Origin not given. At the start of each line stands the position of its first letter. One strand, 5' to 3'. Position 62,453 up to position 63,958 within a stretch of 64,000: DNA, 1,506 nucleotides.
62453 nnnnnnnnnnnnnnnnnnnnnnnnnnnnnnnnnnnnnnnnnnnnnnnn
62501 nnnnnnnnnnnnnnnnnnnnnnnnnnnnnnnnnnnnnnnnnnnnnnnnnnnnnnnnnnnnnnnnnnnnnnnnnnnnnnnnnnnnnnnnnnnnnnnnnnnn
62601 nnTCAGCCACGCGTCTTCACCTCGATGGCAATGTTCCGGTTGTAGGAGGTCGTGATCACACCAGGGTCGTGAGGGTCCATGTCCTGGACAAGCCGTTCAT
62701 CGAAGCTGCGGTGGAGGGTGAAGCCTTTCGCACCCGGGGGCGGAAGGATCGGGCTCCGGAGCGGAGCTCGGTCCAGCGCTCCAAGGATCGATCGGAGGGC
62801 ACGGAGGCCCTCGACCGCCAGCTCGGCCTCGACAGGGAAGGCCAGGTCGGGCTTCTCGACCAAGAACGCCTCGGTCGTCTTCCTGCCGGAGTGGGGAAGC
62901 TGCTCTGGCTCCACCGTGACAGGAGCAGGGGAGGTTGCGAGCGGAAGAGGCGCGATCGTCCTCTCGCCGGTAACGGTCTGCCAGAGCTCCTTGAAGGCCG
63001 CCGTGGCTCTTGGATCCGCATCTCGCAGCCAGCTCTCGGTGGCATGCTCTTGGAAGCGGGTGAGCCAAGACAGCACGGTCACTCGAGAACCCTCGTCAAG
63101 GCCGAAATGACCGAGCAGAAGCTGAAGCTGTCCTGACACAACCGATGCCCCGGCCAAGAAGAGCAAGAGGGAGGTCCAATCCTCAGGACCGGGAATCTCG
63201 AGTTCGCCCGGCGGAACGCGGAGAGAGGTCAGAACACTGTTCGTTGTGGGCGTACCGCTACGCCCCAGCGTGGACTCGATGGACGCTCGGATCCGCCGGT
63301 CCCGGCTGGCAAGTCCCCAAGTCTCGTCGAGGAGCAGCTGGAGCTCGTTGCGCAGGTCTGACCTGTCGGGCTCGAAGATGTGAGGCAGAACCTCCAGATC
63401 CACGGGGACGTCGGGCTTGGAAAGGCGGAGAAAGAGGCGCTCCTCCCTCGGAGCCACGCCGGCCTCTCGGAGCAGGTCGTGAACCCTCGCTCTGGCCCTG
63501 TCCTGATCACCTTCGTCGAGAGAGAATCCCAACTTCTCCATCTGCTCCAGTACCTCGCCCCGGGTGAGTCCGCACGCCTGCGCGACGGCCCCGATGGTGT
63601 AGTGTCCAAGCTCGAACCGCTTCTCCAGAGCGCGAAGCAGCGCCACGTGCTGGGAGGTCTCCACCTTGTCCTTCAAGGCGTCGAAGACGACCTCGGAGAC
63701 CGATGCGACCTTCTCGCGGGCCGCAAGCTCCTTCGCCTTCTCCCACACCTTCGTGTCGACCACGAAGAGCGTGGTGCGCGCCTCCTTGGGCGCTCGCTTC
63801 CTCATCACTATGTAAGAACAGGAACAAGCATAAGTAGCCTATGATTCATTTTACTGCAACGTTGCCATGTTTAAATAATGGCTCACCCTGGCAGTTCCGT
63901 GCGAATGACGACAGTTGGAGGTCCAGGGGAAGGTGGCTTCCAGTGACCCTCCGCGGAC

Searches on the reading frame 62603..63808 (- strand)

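Call 3: search_protein_families(library=pfam, proteins=[window:62603-63808:-], max_evalue=0.01)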
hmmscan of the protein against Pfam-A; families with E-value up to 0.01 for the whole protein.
window:62603-63808:- (401 aa): 1 family
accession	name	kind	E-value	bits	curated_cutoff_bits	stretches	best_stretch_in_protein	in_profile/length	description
PF03683.19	UPF0175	-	0.0023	18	27.9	1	39-97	3-61/75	Uncharacterised protein family (UPF0175)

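Call 56: search_protein_families(library=ncbifam, proteins=[window:62603-63808:-], max_evalue=0.01)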
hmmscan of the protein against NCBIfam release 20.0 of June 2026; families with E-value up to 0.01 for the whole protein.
window:62603-63808:- (401 aa): 0 families
